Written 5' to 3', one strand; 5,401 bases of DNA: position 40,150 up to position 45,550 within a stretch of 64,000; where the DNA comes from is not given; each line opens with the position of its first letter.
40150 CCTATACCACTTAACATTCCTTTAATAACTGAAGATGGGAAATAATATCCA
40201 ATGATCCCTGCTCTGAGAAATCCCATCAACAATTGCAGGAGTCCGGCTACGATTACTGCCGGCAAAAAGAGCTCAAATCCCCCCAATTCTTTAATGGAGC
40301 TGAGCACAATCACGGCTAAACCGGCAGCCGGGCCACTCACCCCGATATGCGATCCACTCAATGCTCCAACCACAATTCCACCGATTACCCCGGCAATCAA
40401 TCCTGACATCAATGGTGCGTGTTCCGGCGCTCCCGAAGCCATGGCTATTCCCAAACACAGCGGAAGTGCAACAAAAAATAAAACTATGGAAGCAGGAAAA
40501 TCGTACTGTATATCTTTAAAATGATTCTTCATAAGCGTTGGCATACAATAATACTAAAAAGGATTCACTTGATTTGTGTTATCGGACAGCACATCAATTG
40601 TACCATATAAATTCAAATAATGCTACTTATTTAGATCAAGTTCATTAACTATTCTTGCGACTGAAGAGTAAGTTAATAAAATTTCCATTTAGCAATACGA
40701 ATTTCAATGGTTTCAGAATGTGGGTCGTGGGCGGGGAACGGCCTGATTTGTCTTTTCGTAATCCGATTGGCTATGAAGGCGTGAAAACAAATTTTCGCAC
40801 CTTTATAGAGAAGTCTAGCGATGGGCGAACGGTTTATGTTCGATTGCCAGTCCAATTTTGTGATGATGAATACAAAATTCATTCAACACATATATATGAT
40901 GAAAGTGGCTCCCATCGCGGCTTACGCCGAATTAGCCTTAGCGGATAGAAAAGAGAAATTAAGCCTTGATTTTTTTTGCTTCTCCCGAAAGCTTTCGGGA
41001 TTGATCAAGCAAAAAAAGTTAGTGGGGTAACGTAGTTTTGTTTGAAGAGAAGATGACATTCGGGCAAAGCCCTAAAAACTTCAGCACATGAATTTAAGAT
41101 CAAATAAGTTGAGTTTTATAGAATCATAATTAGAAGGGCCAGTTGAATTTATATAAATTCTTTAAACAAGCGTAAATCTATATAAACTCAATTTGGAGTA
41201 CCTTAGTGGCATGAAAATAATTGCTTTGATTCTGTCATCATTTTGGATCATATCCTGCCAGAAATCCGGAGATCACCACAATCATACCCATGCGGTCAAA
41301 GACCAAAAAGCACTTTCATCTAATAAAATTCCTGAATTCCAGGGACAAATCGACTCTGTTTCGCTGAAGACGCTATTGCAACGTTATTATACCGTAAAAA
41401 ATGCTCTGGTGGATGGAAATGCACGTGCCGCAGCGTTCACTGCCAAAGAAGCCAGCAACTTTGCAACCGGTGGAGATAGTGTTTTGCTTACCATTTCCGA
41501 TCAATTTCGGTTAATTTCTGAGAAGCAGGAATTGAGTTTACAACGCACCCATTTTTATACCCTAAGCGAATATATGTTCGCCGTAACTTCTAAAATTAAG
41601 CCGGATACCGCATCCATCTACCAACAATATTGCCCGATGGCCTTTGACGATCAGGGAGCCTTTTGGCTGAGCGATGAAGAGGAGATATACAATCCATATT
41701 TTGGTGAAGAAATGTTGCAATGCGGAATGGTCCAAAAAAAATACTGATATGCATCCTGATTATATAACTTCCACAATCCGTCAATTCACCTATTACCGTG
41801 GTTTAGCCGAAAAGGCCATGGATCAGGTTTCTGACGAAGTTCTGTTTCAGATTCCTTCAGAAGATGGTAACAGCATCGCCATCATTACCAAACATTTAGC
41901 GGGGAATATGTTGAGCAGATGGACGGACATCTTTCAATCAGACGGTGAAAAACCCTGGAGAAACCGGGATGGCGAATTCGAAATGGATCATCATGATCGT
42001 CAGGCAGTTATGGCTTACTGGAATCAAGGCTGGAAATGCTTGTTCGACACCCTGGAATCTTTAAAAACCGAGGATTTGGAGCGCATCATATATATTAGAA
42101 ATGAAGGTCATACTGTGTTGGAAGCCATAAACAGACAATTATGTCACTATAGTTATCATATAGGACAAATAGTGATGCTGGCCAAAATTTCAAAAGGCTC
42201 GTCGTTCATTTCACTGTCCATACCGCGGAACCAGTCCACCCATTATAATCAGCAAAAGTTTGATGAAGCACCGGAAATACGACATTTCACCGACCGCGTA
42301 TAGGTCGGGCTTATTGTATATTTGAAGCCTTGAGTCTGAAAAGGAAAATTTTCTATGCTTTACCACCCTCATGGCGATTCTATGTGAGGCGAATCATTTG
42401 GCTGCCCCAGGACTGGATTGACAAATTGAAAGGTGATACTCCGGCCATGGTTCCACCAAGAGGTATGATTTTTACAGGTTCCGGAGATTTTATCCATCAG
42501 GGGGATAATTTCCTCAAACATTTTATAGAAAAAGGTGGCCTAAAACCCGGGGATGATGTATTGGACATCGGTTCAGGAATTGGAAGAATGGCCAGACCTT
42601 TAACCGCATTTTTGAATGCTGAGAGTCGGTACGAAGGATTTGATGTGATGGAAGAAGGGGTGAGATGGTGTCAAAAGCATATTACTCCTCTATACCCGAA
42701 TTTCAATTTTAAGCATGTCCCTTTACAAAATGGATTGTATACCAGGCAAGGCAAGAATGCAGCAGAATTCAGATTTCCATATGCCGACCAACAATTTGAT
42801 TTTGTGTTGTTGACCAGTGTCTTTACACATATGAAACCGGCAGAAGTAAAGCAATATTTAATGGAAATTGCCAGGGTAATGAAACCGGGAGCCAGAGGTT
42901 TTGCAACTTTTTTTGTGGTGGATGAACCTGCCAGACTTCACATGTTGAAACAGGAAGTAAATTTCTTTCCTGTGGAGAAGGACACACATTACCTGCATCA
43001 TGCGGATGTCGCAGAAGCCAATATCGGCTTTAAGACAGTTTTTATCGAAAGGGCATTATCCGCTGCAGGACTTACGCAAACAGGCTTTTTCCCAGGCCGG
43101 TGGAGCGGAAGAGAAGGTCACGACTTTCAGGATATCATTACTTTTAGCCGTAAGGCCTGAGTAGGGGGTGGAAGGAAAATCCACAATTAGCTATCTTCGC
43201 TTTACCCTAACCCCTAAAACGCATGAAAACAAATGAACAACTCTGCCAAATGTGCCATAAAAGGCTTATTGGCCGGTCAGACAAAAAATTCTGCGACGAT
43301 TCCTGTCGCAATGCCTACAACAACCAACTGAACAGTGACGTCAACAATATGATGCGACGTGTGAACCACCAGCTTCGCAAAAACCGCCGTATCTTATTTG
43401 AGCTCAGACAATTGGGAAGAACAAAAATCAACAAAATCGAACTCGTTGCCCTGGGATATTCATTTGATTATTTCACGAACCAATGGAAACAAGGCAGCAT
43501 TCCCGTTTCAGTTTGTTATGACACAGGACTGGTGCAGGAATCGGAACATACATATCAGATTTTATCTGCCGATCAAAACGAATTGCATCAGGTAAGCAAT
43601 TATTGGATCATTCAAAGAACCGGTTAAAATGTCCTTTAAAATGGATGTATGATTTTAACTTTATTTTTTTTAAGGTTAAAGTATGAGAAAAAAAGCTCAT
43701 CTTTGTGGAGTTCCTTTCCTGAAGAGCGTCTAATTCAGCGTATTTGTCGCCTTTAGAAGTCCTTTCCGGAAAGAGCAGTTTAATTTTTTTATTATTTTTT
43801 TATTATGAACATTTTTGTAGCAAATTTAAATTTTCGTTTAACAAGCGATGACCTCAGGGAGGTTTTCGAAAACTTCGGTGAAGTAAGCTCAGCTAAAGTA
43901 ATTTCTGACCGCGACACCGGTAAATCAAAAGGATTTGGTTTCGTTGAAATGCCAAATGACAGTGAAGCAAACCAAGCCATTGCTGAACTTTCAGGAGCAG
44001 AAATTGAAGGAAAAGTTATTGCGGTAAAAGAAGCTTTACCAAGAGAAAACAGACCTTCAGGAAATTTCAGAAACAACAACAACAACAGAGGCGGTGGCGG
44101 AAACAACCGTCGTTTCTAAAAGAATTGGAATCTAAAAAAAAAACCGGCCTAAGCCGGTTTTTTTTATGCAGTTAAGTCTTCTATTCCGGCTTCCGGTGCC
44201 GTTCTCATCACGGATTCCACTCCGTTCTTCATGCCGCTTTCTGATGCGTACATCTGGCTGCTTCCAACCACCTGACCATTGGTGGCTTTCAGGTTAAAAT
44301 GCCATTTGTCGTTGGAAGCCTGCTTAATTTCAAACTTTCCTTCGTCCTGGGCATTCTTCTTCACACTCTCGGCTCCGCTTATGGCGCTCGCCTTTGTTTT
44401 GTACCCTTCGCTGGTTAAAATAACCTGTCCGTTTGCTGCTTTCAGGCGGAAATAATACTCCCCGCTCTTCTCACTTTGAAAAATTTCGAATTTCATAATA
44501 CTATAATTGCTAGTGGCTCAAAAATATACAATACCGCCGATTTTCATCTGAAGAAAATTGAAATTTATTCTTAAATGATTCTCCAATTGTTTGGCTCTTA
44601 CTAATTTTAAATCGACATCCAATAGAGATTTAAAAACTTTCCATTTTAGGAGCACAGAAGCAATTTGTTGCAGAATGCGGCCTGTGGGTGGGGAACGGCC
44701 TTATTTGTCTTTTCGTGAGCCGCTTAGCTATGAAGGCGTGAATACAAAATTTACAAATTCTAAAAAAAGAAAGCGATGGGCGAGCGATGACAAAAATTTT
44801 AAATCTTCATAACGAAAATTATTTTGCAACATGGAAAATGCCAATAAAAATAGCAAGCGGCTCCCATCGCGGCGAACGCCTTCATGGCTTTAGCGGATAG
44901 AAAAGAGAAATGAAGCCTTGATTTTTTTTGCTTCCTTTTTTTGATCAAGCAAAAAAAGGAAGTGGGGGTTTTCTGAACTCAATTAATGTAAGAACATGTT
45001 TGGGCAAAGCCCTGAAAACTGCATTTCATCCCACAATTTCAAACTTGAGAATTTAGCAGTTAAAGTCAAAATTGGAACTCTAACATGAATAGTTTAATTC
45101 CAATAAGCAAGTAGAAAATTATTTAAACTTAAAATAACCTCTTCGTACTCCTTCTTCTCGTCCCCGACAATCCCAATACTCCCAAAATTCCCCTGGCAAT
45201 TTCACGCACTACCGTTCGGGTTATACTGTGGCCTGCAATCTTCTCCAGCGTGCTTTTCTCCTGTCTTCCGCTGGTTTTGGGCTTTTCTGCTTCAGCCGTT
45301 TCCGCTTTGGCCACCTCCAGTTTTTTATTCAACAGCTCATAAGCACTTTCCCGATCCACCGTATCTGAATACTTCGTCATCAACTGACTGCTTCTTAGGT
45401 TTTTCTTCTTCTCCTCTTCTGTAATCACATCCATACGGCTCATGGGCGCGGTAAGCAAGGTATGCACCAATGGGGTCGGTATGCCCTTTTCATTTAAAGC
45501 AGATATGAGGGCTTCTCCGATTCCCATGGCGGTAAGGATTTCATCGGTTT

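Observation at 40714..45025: Two-copy structured element of about 360 bp in direct orientation flanking a 3.6-kb six-gene block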

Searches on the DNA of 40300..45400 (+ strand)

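Call 6: search_rna_families(source=window, start=40300, end=45400, threshold=evalue, max_evalue=10, show_alignments=3)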
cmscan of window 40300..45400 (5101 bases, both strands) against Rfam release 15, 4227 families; matches with E-value up to 10: 22.
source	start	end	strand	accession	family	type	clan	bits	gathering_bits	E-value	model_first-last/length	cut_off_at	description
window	44131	44185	-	RF02064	STnc370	Gene; sRNA;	-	28.9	54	0.75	1-71/71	no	Enterobacterial sRNA STnc370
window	44130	44228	-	RF02053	STnc430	Gene; sRNA;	-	27.9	47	0.23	1-162/162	no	Enterobacterial sRNA STnc430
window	44138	44229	-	RF02144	rsmX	Gene;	CL00106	26.1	56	0.062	1-114/114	no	rsmX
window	44115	44166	+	RF02901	AaHKsRNA41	Gene; sRNA;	-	24.4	97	0.015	1-187/187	no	Aggregatibacter sRNA 41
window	44115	44165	+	RF02418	Spd-sr07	Gene; sRNA;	-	24.4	55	1.8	1-63/63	no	Streptococcus sRNA Spd-sr07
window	44090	44164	+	RF02083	OrzO-P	Gene; antitoxin;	-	24.3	60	1.2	1-76/76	no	OrzO-P RNA antitoxin family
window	44014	44163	+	RF02144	rsmX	Gene;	CL00106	23.3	56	0.28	1-114/114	no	rsmX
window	41135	41251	-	RF02065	STnc340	Gene; sRNA;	-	22.3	80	8.4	1-130/130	no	Enterobacterial sRNA STnc340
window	44113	44171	+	RF02059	STnc50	Gene; sRNA;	-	20.8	55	5.5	1-84/84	no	Salmonella enterica sRNA STnc40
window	44102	44171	+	RF02053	STnc430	Gene; sRNA;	-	20.8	47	7.2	1-162/162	no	Enterobacterial sRNA STnc430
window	44112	44167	+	RF00506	Thr_leader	Cis-reg; leader;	-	20.6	55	1.8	1-118/118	no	Threonine operon leader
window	44134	44165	+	RF02621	BSnc120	Gene; sRNA;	-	19.8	114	0.83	39-70/88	no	Brucella sRNA 120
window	40859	40916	+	RF01144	sR17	Gene; snRNA; snoRNA; CD-box;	-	19.7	36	0.27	1-55/55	no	Small nucleolar RNA sR17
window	44118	44185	-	RF02621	BSnc120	Gene; sRNA;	-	19.5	114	1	1-88/88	no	Brucella sRNA 120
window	44930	44963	+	RF04239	mir-4679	Gene; miRNA;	-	19.4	88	5.3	1-75/75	no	mir-4679 microRNA precursor family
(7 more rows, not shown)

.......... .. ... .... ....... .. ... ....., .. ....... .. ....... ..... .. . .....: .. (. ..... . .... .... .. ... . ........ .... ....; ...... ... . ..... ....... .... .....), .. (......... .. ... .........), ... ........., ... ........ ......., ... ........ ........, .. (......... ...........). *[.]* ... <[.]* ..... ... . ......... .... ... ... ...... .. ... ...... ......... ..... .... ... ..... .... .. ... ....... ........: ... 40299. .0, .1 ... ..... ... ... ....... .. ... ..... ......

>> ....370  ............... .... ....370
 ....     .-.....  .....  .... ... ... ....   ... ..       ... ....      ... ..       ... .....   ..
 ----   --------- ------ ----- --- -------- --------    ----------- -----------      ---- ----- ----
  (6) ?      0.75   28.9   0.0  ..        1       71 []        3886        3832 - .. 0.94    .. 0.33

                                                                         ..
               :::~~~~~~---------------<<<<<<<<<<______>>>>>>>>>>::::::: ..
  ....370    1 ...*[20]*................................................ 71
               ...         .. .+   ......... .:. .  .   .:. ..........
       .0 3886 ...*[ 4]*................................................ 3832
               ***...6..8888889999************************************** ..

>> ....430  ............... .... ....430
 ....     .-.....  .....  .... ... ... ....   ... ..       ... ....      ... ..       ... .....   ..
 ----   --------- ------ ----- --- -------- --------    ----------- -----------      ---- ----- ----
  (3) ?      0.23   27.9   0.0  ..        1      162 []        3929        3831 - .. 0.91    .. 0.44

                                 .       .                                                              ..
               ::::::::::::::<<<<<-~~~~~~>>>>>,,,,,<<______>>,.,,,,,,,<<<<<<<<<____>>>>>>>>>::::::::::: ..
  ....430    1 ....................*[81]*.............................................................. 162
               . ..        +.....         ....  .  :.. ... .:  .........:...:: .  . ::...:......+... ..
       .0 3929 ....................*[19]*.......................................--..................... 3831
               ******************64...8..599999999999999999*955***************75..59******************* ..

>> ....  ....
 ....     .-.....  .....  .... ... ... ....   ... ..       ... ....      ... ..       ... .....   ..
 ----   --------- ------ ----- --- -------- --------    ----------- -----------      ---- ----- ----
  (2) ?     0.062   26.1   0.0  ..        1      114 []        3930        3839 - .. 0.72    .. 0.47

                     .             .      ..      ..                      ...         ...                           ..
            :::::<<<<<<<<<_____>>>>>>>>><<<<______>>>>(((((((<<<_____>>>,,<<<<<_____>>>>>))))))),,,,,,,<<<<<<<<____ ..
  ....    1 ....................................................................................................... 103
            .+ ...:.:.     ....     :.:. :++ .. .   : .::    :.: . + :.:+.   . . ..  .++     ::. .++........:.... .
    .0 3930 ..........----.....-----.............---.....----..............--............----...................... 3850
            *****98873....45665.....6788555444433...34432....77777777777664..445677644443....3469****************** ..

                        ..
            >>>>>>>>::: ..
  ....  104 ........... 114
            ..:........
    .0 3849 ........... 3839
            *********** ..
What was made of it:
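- On Any Rfam 15 family: The few overlaps (sR17, mir-4679, STnc420, MIR5225) score 17-20 bits, well below their gathering thresholds (call 6).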

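Call 35: search_dna_similar(query=window:44640-45070:+, collection=plasmids, mode=distant, max_evalue=0.001, max_rows=10)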
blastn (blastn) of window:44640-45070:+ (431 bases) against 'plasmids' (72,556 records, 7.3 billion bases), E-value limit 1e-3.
No match.

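Call 36: search_dna_similar(query=window:44640-45070:+, collection=phages, mode=distant, max_evalue=0.001, max_rows=10)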
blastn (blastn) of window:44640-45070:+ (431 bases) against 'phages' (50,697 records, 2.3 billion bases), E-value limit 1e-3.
No match.

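Call 66: build_rna_model(alignment_id=A2, structure=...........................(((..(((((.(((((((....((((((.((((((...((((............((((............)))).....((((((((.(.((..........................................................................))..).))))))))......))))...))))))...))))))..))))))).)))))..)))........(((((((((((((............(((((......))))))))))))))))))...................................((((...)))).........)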
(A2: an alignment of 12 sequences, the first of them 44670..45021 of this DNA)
Model R1 built from alignment A2 (12 sequences, 372 columns); structure: as given.
model positions 355; base pairs 68; branch points 3; effective number of sequences 1.49; information 0.589 bits per position. Calibrated on 0.2 Mb of random sequence (short: E-values are rough).
structure used (alignment columns):
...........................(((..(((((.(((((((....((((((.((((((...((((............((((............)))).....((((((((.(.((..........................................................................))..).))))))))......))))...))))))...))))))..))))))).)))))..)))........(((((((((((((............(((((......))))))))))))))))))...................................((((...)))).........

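Call 67: search_with_rna_model(model_id=R1, sources=[window, L024, L027, L028, L029, L030, L042, L010, L018, L022, L003, L006, L009, L011, L012, L014, L017, L020, L021, L023], max_evalue=1, make_alignment=true)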
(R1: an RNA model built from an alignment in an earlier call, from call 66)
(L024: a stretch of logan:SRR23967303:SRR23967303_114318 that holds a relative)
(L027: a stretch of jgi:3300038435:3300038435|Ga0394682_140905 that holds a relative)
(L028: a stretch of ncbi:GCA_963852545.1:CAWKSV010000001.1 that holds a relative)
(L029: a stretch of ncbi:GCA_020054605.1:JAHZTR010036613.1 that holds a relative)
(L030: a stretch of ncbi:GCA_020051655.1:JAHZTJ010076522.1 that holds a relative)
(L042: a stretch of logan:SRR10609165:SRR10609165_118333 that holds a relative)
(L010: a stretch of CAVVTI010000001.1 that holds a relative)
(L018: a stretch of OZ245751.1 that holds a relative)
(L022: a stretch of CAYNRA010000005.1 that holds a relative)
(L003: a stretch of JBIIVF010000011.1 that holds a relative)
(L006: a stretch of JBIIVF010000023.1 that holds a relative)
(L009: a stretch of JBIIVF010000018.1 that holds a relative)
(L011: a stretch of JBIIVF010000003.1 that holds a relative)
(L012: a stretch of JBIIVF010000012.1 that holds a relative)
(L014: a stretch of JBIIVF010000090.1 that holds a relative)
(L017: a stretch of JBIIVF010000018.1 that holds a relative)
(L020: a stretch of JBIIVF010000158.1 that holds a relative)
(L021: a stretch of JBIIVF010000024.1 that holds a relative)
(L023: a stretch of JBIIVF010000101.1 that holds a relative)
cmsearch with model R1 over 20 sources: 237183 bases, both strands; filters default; matches with E-value up to 1: 33.
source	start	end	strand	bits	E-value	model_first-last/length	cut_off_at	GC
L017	3185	3539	+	420.5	7.6e-98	1-355/355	no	0.41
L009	5267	5621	-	414.6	2e-96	1-355/355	no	0.42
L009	881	1236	-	412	8.2e-96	1-355/355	no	0.4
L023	7224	7579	-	409.3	3.6e-95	1-355/355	no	0.44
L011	3472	3825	-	404.3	5.4e-94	1-355/355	no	0.44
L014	5280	5634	-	404.1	6.1e-94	1-355/355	no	0.43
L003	2202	2556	-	403.4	9.1e-94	1-355/355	no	0.43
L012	2751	3105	+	400.2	5.3e-93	1-355/355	no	0.43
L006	5478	5832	+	398.7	1.2e-92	1-355/355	no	0.42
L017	55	408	-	386.5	9.9e-90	1-355/355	no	0.44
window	44670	45021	+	357.9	6.4e-83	1-355/355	no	0.4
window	40713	41081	+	297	2e-68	1-355/355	no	0.42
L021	720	1151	-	246.3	2.4e-56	1-355/355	no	0.42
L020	5150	5373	-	230.5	1.4e-52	132-355/355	5'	0.41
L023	1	147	-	142.8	1.1e-31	1-147/355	3'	0.45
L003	3764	3961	+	44.8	2.3e-08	1-355/355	no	0.41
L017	159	381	+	19.2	0.03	28-251/355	no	0.45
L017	3212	3435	-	18.7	0.039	28-251/355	no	0.42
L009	940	971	+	18.6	0.042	265-296/355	no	0.28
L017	3449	3480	-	18.6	0.042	265-296/355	no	0.28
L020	5209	5240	+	18.2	0.051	265-296/355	no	0.31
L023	7284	7315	+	18.2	0.051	265-296/355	no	0.31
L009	5326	5357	+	18.2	0.051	265-296/355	no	0.31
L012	3015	3046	-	18.2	0.052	265-296/355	no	0.25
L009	5371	5594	+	18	0.058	28-251/355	no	0.44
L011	3575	3798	+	17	0.097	28-251/355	no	0.46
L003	3889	3920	-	15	0.3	265-296/355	no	0.25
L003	2261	2292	+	13.6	0.62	265-296/355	no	0.25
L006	5742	5773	-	13.6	0.62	265-296/355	no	0.25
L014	5339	5370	+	13.6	0.62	265-296/355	no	0.25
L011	3530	3561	+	13.6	0.62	265-296/355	no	0.25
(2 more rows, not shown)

Alignment A3: 33 matches aligned to the model, 666 columns, each read 5' to 3' on its own strand. Consensus structure (alignment columns), stored with it:
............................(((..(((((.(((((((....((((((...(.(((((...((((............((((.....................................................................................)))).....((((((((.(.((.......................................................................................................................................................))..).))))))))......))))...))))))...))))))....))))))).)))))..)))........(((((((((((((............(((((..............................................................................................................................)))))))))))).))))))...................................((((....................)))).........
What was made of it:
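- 40713..41081 (+): Copy A conserved core (structured part). P1 is 40740-40757 with 40947-40965. P4 is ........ (40818-40825) with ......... The 3' hairpin is a variant carrying the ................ insert. R1 score 297 bits, E 2e-68 (call 67).
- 44670..45021 (+): Copy B conserved core. R1 score 357.9 bits, E 6e-83 (call 67).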
